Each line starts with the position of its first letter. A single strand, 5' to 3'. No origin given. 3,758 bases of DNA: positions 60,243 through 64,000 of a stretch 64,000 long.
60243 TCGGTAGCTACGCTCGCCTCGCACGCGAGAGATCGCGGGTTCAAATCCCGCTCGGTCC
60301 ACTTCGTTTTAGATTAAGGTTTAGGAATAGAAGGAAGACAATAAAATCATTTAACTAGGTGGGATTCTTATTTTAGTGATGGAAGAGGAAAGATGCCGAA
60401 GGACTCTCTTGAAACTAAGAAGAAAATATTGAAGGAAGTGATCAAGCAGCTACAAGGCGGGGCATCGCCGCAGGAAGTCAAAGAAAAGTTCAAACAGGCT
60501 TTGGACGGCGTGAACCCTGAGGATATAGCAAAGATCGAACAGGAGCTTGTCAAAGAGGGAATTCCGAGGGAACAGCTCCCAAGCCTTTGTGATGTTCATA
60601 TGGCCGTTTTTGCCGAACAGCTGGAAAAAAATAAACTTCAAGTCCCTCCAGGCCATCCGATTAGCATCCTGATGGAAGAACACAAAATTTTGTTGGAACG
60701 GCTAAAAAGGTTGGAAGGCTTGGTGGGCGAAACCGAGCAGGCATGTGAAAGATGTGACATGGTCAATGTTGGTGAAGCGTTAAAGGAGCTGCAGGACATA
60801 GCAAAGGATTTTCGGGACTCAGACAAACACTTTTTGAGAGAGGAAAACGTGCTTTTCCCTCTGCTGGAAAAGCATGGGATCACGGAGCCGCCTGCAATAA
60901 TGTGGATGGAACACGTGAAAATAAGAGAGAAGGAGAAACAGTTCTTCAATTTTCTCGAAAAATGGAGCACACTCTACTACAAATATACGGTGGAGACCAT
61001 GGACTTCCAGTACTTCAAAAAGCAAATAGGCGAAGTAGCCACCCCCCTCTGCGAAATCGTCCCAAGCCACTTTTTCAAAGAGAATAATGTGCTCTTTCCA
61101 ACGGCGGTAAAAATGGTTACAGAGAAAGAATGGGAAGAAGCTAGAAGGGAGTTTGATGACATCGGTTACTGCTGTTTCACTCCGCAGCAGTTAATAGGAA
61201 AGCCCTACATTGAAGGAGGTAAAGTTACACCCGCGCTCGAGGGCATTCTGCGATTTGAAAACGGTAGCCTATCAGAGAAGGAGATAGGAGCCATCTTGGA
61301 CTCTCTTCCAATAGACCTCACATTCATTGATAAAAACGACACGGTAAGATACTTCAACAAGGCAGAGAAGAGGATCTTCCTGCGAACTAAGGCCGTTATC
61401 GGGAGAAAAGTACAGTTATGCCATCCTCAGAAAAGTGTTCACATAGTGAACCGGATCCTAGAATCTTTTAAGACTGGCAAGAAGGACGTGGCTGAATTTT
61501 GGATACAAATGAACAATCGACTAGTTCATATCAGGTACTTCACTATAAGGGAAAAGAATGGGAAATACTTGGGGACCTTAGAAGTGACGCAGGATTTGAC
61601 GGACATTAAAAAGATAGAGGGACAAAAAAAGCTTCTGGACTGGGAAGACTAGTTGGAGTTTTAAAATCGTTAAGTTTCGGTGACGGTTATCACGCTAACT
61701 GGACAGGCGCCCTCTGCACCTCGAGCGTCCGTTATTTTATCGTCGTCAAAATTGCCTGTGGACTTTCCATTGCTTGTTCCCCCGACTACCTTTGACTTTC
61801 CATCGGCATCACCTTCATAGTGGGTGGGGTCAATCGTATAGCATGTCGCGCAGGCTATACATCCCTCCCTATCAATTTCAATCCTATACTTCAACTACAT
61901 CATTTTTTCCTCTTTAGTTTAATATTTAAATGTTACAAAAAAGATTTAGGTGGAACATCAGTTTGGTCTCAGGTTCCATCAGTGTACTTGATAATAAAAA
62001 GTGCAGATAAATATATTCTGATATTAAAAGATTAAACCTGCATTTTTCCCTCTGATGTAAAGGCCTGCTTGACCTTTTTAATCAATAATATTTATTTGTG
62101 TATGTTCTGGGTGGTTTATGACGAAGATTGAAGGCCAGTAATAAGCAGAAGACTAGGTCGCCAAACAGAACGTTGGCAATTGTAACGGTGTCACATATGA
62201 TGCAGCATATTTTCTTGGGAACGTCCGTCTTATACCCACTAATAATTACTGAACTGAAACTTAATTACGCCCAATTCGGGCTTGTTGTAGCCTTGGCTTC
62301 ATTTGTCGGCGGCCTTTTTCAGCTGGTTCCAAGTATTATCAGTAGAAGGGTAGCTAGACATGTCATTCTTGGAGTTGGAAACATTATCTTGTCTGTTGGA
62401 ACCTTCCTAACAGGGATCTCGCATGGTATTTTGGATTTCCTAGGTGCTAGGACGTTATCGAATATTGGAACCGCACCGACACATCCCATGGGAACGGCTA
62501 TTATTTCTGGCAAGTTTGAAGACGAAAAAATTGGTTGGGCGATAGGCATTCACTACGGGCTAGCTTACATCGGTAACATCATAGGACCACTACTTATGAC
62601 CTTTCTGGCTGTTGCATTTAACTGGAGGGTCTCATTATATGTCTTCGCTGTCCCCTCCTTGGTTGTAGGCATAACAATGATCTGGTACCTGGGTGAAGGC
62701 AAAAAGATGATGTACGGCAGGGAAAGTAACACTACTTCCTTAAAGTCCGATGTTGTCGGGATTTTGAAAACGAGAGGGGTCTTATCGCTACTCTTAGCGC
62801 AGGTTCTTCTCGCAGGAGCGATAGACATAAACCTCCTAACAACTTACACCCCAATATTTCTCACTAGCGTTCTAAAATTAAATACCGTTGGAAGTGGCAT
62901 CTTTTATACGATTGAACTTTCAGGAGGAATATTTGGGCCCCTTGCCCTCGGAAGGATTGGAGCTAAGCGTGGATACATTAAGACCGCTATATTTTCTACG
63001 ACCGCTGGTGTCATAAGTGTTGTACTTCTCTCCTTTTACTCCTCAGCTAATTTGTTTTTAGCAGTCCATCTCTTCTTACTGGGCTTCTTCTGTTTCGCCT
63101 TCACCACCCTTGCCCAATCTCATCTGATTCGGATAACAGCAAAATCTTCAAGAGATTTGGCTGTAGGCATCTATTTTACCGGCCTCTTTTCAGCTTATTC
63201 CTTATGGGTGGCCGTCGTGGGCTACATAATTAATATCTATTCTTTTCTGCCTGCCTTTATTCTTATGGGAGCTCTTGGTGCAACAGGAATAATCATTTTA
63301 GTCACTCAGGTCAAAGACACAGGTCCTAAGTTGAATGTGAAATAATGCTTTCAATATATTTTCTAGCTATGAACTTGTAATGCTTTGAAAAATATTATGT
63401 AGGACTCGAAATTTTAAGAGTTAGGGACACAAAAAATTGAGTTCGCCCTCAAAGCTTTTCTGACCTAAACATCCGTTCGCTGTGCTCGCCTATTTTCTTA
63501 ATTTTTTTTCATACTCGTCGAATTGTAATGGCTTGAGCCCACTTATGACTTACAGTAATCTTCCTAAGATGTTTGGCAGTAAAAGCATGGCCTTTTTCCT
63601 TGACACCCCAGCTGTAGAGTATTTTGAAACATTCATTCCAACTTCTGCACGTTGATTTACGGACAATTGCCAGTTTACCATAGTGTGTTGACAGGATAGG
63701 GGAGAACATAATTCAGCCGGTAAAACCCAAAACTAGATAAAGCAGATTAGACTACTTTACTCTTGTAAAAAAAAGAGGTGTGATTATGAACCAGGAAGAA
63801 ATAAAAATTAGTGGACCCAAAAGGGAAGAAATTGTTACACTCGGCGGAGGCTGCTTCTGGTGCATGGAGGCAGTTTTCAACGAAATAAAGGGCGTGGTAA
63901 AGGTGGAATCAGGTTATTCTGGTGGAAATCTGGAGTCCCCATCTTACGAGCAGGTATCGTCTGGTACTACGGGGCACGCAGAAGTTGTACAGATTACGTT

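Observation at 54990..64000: Oxygen/NO-stress gene island interleaved with four tRNA genes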

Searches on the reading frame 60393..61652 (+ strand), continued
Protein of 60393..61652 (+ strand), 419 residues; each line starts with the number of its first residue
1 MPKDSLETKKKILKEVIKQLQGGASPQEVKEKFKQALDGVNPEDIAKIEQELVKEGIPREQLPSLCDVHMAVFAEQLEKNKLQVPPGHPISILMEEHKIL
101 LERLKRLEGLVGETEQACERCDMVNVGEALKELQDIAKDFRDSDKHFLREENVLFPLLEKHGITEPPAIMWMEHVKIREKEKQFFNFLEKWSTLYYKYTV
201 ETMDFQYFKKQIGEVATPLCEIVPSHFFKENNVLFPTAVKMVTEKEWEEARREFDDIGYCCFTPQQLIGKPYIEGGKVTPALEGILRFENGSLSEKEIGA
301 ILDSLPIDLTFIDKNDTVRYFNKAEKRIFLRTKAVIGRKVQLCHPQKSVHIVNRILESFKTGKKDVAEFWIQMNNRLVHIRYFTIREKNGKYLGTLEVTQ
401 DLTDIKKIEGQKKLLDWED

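Call 47: search_solved_structures(query=A1, max_evalue=0.001, show_alignments=5)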
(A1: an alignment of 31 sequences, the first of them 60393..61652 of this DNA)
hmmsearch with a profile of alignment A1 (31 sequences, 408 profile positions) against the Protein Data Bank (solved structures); distinct sequences matched with E-value up to 0.001: 6.
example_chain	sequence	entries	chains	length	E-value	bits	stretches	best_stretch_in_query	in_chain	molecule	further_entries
3cax_A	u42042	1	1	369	5.9e-81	276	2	266-408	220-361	Uncharacterized protein PF0695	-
2qkp_A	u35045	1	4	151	7.8e-25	91.2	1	276-393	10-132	Uncharacterized protein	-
7bhc_A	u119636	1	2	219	3.5e-05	26.4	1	62-226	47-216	Iron-sulfur cluster repair protein YtfE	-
7bha_A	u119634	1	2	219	6.2e-05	25.6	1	62-226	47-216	Iron-sulfur cluster repair protein YtfE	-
5fnn_A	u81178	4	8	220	6.3e-05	25.6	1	62-226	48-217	IRON-SULFUR CLUSTER REPAIR PROTEIN YTFE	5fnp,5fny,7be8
7bhb_A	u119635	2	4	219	0.00086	21.8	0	62-226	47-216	Iron-sulfur cluster repair protein YtfE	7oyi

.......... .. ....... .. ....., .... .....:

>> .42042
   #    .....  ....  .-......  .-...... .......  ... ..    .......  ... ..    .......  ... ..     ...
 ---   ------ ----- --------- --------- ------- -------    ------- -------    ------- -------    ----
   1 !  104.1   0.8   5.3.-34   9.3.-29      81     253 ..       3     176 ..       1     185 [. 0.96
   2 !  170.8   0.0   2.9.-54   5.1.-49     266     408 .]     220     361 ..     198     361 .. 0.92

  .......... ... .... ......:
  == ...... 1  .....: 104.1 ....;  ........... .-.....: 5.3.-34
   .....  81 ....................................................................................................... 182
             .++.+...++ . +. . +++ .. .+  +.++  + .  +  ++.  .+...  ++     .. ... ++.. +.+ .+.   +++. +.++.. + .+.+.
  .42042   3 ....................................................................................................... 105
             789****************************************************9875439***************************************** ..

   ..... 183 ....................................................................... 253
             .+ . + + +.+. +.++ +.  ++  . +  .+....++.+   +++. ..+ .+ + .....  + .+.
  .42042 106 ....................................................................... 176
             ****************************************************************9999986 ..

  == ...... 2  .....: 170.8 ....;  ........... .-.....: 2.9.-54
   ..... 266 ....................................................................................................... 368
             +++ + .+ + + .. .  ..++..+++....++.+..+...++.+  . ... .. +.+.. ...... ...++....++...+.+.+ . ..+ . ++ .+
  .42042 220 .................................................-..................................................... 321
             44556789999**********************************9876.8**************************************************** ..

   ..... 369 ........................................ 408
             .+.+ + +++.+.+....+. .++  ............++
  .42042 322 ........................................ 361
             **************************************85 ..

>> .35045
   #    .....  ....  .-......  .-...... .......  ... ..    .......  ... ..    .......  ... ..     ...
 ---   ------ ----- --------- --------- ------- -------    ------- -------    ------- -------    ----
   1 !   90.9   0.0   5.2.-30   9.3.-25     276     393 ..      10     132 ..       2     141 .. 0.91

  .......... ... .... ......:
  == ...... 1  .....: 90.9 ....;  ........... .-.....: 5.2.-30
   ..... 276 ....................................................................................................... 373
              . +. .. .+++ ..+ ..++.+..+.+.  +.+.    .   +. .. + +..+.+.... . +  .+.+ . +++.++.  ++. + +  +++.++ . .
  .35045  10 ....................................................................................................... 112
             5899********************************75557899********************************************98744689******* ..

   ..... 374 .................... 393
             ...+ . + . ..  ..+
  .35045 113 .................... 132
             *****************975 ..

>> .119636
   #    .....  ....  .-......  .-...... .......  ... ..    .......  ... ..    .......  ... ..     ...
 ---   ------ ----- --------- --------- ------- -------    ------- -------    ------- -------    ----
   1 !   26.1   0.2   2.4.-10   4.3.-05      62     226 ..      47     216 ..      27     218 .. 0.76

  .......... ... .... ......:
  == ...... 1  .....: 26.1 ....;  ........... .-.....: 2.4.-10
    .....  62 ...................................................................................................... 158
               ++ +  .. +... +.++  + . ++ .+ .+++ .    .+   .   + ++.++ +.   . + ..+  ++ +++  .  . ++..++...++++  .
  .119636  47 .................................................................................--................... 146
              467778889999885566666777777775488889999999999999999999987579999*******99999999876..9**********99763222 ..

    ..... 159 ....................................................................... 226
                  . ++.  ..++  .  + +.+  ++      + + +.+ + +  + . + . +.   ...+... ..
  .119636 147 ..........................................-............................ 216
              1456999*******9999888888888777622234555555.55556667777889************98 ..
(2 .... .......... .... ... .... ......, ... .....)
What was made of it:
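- On RIC / YtfE: Profile alignment to 7BHC and 5FNN (call 47).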

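Call 52: predict_structure(alignment_id=A1)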
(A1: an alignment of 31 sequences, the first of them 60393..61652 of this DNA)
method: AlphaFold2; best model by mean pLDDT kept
length: 419 residues; sequences in the alignment: 31
mean_pLDDT: 73.5   pTM: 0.60
mean pLDDT of the five models: 73.5, 68.6, 68.5, 66.4, 65.3
residues with pLDDT >= 90: 58; 70-90: 208; 50-70: 110; < 50: 43
segments of 3 or more residues with pLDDT < 50: 77-80, 271-283, 325-334, 406-419
pLDDT, mean of each block of 10 residues (from residue 1): 63 75 72 68 63 64 64 52 78 93 93 89 84 90 87 78 73 84 89 69 81 91 89 84 86 81 78 30 51 68 71 81 51 54 64 84 84 69 86 86 52 36
secondary structure, 60 per line:
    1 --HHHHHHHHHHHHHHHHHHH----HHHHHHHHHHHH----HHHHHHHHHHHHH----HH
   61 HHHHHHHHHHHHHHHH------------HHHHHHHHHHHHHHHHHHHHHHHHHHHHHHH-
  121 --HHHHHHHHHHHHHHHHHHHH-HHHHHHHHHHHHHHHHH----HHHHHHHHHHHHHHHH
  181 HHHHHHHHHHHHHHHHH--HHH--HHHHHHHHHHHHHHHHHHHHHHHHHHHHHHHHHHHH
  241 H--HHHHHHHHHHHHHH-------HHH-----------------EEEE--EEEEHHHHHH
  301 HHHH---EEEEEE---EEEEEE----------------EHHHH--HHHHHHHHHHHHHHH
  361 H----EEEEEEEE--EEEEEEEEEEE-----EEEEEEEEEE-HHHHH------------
elements in order: H3-21 H26-37 H42-54 H59-76 H89-119 H123-142 H144-160 H165-197 H205-241 H244-257 E285-288 E291-294 H295-304 E308-313 E317-322 H340-343 H346-361 E366-373 E376-386 E392-401 H403-407
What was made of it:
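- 60393..61652 (+): DUF438 - hemerythrin-like di-iron domain - PAS_10 protein (PF0695/3CAX family). AF2 model, pLDDT 73.5 (call 52).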

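Call 54: fold_search(model_id=the predicted structure, library=pdb)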
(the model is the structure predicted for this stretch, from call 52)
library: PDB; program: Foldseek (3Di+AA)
matches with E <= 10: 732; with E <= 0.001: 17
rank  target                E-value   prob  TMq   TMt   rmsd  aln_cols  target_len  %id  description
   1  3cax                  1.6e-20  1.00  0.39  0.46  17.5       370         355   32  Crystal structure of uncharacterized protein PF0695 (released 2008-03-18)
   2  2qkp_A                6.4e-10  1.00  0.28  0.78   2.9       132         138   31  Crystal structure of C-terminal domain of SMU_1151c from Streptococcus mutans (released 2007-07-24)
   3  2qkp_B                6.7e-10  1.00  0.28  0.78   3.2       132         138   31  Crystal structure of C-terminal domain of SMU_1151c from Streptococcus mutans (released 2007-07-24)
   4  2qkp_D                1.2e-09  1.00  0.27  0.79   2.7       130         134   32  Crystal structure of C-terminal domain of SMU_1151c from Streptococcus mutans (released 2007-07-24)
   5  2ykf                  3.7e-04  1.00  0.21  0.32   3.5       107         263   15  Sensor region of a sensor histidine kinase (released 2012-06-06)
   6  3lyx_A                3.7e-04  1.00  0.22  0.65   4.4       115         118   17  Crystal structure of the PAS domain of the protein CPS_1291 from Colwellia psychrerythraea. Northeast Structural Genom (released 2010-04-07)
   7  3lyx_B                4.5e-04  1.00  0.21  0.62   4.6       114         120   18  Crystal structure of the PAS domain of the protein CPS_1291 from Colwellia psychrerythraea. Northeast Structural Genom (released 2010-04-07)
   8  2ykh_A                5.0e-04  1.00  0.19  0.29   4.0       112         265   13  Sensor region of a sensor histidine kinase (released 2012-06-06)
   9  8js5_G                6.6e-04  1.00  0.22  0.35  12.0       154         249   16  Dimeric PAS domains of oxygen sensor FixL with ferric unliganded heme (released 2024-06-26)
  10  8js6_E                6.9e-04  1.00  0.22  0.35  12.0       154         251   16  Dimeric PAS domains of oxygen sensor FixL in complex with cyanide-bound ferric heme (released 2024-06-26)
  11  3kx0                  7.3e-04  1.00  0.22  0.63   4.0       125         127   14  Crystal Structure of the PAS domain of Rv1364c (released 2010-06-23)
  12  3k3d                  8.0e-04  1.00  0.24  0.68   3.8       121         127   13  The N-terminal PAS domain crystal structure of RV1364C from Mycobacterium Tuberculosis at 2.3 angstrom (released 2010-09-29)
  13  8js6_C                8.0e-04  1.00  0.22  0.33   5.2       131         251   14  Dimeric PAS domains of oxygen sensor FixL in complex with cyanide-bound ferric heme (released 2024-06-26)
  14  8js5_A                8.4e-04  1.00  0.22  0.35  12.1       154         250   16  Dimeric PAS domains of oxygen sensor FixL with ferric unliganded heme (released 2024-06-26)
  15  3mxq_A                8.8e-04  1.00  0.20  0.59   6.1       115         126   12  Crystal structure of sensory box sensor histidine kinase from Vibrio cholerae (released 2010-05-26)
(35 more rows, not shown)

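Call 63: search_protein_families(library=pfam, proteins=[L001:8316-8747:-, L086:9228-9638:+, L001:11293-11493:-, L091:5210-7525:+], max_evalue=0.1)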
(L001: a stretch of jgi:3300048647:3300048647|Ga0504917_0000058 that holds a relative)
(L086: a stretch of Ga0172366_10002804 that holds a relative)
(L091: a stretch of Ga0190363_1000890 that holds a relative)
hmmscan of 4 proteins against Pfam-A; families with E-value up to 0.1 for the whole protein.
L001:8316-8747:- (143 aa): 3 families
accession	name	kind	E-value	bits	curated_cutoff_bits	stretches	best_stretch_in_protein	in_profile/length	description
PF01381.28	HTH_3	-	0.0029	18.1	23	1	34-60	2-28/55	Helix-turn-helix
PF04467.17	DUF483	-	0.081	13.4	25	1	20-95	11-84/122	Protein of unknown function (DUF483)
PF13744.12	HTH_37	-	0.092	13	27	0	35-62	25-52/80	Helix-turn-helix domain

L086:9228-9638:+ (136 aa): 1 family
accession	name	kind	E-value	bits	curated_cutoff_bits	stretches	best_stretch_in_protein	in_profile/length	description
PF01451.26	LMWPc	-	1.6e-15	58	23.2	1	9-127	1-141/144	Low molecular weight phosphotyrosine protein phosphatase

L001:11293-11493:- (66 aa): 4 families
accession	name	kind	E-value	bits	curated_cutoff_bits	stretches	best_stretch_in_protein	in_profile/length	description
PF17253.7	DUF5320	-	0.0047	18.5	27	1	12-63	45-99/99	Family of unknown function (DUF5320)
PF06005.17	ZapB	-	0.057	14.3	31.5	1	35-63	37-65/71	Cell division protein ZapB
PF10779.14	XhlA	-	0.071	13.7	34.7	1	36-64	17-45/67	Haemolysin XhlA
PF20769.2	YPEB_N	-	0.072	13.4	27.3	1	36-62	103-129/136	YpeB N-terminal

L091:5210-7525:+ (771 aa): 8 families
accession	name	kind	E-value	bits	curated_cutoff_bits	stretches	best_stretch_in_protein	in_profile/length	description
PF00122.25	E1-E2_ATPase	-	3.9e-59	199.7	28.1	1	266-446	2-181/181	E1-E2 ATPase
PF00702.32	Hydrolase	-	1.6e-38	133.5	26.4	1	463-675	2-190/191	haloacid dehalogenase-like hydrolase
PF08282.18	Hydrolase_3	-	3.2e-06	27.5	20.9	1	593-637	14-58/255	haloacid dehalogenase-like hydrolase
PF12710.13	HAD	-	0.00018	22.5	27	1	597-672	88-188/189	haloacid dehalogenase-like hydrolase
PF04888.17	SseC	-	0.019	15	30.2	1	591-706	167-264/312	Secretion system effector C (SseC) like family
PF13419.12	HAD_2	-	0.043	14.4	23.8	0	597-672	82-168/178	Haloacid dehalogenase-like hydrolase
PF18603.7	LAL_C2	-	0.058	14.1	29.4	0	625-675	18-68/78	L-amino acid ligase C-terminal domain 2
PF13344.12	Hydrolase_6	-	0.098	13.1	27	0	587-631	7-51/101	Haloacid dehalogenase-like hydrolase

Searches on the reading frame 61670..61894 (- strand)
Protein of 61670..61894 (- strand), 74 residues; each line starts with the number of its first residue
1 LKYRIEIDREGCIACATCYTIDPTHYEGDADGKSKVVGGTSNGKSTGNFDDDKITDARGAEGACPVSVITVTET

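Call 4: search_protein_families(library=pfam, proteins=[window:61670-61894:-], max_evalue=0.01)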
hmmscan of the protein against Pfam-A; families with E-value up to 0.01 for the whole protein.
window:61670-61894:- (74 aa): 3 families
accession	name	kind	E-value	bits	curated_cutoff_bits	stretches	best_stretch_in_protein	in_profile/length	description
PF13459.11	Fer4_15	-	9.1e-13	49.2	22.4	1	5-71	1-66/66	4Fe-4S single cluster domain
PF13370.11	Fer4_13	-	9.2e-11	42.7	24.5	1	7-71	1-58/58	4Fe-4S single cluster domain of Ferredoxin I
PF12797.12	Fer4_2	-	0.0033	17.7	24.5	1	4-23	2-21/22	4Fe-4S binding domain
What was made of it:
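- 61670..61894 (-): Small single-cluster ferredoxin, present here and deleted in the SPRUCE relative. Fer4_15 and Fer4_13 (call 4).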

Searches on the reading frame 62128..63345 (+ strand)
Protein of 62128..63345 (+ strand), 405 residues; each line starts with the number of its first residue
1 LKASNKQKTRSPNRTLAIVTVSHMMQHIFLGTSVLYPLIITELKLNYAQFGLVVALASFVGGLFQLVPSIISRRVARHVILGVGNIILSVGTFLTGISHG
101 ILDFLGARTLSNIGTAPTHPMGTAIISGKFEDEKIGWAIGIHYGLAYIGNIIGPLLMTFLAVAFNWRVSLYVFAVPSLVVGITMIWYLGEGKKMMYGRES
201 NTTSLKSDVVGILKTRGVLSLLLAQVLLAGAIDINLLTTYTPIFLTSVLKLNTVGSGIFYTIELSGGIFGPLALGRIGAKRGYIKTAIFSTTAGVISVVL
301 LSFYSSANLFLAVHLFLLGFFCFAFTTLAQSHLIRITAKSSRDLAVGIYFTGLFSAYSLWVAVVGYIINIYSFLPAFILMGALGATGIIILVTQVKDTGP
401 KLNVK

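Call 4: search_protein_families(library=pfam, proteins=[window:62128-63345:+], max_evalue=0.01)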
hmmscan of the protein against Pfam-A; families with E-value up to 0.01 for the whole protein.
window:62128-63345:+ (405 aa): 1 family
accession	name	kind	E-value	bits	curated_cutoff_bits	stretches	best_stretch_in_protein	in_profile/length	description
PF07690.21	MFS_1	-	4e-39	135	33.4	2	18-311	3-298/347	Major Facilitator Superfamily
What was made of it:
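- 62128..63345 (+): MFS transporter, with no detected link to the redox genes. MFS_1 (call 4).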

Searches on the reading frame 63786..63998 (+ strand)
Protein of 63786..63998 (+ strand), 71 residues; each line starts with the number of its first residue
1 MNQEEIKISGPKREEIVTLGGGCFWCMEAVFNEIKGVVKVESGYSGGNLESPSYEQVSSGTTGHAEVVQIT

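Call 43: search_protein_families(library=pfam, proteins=[window:63786-63998:+], max_evalue=10)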
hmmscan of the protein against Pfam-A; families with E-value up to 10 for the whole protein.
window:63786-63998:+ (71 aa): 1 family
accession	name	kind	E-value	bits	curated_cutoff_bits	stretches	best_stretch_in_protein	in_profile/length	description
PF01625.27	PMSR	-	1.4e-23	84.3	23.7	1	17-71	2-56/153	Peptide methionine sulfoxide reductase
